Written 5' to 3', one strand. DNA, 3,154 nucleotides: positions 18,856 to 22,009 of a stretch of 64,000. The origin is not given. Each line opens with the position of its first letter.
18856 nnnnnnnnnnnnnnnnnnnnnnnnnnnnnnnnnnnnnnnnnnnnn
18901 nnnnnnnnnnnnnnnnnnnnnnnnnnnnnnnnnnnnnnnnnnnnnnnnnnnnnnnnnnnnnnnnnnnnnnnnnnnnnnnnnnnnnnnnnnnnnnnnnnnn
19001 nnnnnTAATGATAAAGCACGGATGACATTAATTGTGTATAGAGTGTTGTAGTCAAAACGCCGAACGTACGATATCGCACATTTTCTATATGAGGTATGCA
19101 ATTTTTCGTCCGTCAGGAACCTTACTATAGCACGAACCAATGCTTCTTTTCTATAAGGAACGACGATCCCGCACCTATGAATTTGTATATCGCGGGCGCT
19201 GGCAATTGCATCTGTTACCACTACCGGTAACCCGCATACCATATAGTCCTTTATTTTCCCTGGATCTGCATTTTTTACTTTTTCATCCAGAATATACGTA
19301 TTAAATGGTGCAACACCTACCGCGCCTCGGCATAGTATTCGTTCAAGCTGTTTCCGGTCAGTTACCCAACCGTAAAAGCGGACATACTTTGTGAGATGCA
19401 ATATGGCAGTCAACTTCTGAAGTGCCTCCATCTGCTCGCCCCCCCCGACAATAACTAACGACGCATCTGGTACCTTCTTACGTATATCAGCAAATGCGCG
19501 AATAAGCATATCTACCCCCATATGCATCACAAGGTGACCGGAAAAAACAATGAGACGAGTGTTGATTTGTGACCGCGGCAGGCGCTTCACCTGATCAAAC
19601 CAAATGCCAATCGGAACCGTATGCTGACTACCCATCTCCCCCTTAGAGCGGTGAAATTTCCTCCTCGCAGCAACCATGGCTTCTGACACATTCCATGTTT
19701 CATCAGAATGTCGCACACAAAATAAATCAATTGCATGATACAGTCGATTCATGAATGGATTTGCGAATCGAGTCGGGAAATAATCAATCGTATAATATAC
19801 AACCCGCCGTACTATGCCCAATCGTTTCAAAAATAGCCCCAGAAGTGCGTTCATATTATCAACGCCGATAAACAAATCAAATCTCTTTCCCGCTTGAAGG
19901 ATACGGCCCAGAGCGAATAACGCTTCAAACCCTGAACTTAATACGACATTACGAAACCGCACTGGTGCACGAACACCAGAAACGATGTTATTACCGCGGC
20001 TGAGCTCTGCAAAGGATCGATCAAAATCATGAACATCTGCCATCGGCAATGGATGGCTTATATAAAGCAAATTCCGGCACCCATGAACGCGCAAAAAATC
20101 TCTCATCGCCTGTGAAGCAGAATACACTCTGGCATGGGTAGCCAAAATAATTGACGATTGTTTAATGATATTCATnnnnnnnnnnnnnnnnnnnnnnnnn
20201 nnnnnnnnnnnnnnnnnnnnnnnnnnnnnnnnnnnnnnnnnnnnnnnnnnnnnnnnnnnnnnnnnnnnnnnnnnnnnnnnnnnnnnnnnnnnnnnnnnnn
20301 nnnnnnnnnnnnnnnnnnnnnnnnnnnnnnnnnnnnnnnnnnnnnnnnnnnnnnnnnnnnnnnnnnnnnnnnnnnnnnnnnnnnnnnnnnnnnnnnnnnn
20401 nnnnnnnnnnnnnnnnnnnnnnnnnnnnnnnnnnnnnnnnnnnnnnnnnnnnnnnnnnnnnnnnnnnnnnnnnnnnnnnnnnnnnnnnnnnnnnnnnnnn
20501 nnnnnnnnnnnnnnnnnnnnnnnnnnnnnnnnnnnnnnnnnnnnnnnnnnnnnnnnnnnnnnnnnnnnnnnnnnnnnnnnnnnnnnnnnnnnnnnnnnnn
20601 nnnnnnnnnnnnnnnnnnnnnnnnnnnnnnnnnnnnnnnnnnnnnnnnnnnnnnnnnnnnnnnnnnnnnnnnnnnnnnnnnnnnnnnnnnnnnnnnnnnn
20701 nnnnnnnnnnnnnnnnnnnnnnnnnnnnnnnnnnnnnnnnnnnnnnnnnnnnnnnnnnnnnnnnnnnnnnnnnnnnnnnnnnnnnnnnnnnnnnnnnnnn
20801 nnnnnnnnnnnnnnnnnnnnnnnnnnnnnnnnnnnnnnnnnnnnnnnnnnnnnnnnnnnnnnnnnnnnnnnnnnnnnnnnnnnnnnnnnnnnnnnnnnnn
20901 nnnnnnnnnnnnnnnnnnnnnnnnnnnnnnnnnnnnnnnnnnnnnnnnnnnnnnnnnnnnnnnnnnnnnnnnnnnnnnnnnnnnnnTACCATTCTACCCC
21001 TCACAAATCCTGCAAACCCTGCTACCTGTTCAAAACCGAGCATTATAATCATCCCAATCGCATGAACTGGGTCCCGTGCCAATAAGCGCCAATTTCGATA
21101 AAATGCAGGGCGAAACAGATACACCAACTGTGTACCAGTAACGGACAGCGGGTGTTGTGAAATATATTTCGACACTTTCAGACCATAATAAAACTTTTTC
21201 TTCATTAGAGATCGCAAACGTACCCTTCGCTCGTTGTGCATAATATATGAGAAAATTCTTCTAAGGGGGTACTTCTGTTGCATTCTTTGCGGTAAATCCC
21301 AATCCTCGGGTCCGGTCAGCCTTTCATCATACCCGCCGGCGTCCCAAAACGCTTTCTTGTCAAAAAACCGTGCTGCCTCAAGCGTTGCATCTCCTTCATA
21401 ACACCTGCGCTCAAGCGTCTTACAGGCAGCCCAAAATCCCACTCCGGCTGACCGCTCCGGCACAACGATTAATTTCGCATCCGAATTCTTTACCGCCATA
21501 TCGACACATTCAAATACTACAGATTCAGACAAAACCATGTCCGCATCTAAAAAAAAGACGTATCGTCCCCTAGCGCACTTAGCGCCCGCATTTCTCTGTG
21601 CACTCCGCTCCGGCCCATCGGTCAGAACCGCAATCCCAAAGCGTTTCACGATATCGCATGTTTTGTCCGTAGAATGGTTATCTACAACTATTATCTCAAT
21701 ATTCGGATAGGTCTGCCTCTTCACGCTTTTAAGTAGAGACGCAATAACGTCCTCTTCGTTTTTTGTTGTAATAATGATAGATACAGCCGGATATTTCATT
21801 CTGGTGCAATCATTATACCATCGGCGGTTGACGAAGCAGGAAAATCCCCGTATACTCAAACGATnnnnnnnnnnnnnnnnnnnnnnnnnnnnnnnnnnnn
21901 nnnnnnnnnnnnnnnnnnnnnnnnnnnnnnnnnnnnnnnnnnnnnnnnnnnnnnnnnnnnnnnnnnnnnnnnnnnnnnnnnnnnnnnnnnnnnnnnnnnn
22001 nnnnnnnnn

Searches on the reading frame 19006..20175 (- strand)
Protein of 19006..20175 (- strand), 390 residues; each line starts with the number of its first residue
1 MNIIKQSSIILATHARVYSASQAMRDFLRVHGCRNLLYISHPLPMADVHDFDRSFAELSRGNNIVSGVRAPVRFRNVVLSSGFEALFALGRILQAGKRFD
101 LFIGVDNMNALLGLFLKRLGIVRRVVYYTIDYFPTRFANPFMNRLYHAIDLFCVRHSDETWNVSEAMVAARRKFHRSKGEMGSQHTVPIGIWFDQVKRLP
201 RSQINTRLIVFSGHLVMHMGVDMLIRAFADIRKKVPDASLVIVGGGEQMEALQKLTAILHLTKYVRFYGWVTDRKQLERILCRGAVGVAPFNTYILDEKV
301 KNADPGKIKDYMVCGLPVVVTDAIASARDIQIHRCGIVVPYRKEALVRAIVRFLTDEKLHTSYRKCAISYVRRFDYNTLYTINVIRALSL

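Call 28: search_protein_families(library=pfam, proteins=[window:19006-20175:-], max_evalue=0.001)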
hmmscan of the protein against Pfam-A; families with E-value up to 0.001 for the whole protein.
window:19006-20175:- (390 aa): 3 families
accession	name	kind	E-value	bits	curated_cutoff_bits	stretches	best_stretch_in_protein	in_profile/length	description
PF13692.12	Glyco_trans_1_4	-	2.2e-23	83.5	27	1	207-356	2-142/142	Glycosyl transferases group 1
PF00534.26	Glycos_transf_1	-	2.2e-20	73.3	26.4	1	205-365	14-167/172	Glycosyl transferases group 1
PF13579.12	Glyco_trans_4_4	-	9.5e-05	23.2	29.7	1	69-172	44-143/158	Glycosyl transferase 4-like domain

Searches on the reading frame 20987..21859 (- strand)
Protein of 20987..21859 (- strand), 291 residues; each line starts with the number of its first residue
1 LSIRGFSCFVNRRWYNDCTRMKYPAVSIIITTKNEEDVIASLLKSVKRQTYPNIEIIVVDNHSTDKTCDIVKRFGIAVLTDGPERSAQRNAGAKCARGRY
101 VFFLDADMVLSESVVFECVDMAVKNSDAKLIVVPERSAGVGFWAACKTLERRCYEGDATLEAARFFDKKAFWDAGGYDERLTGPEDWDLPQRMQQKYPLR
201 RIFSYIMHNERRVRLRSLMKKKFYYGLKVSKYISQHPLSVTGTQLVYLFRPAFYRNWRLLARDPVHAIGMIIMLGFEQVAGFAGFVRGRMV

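Call 28: search_protein_families(library=pfam, proteins=[window:20987-21859:-], max_evalue=0.001)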
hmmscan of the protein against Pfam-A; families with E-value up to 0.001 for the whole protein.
window:20987-21859:- (291 aa): 4 families
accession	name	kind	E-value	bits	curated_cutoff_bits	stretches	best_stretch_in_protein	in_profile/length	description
PF00535.33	Glycos_transf_2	-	1.6e-26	93.6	23.3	1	27-147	1-129/168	Glycosyl transferase family 2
PF10111.15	Glyco_tranf_2_2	-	5.7e-14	52.7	27.3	2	27-113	1-97/276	Glycosyltransferase like family 2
PF13641.12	Glyco_tranf_2_3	-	1.3e-08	35.6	27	1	24-137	1-125/230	Glycosyltransferase like family 2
PF13704.12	Glyco_tranf_2_4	-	0.00042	21.2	27.5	0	33-107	1-81/98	Glycosyl transferase family 2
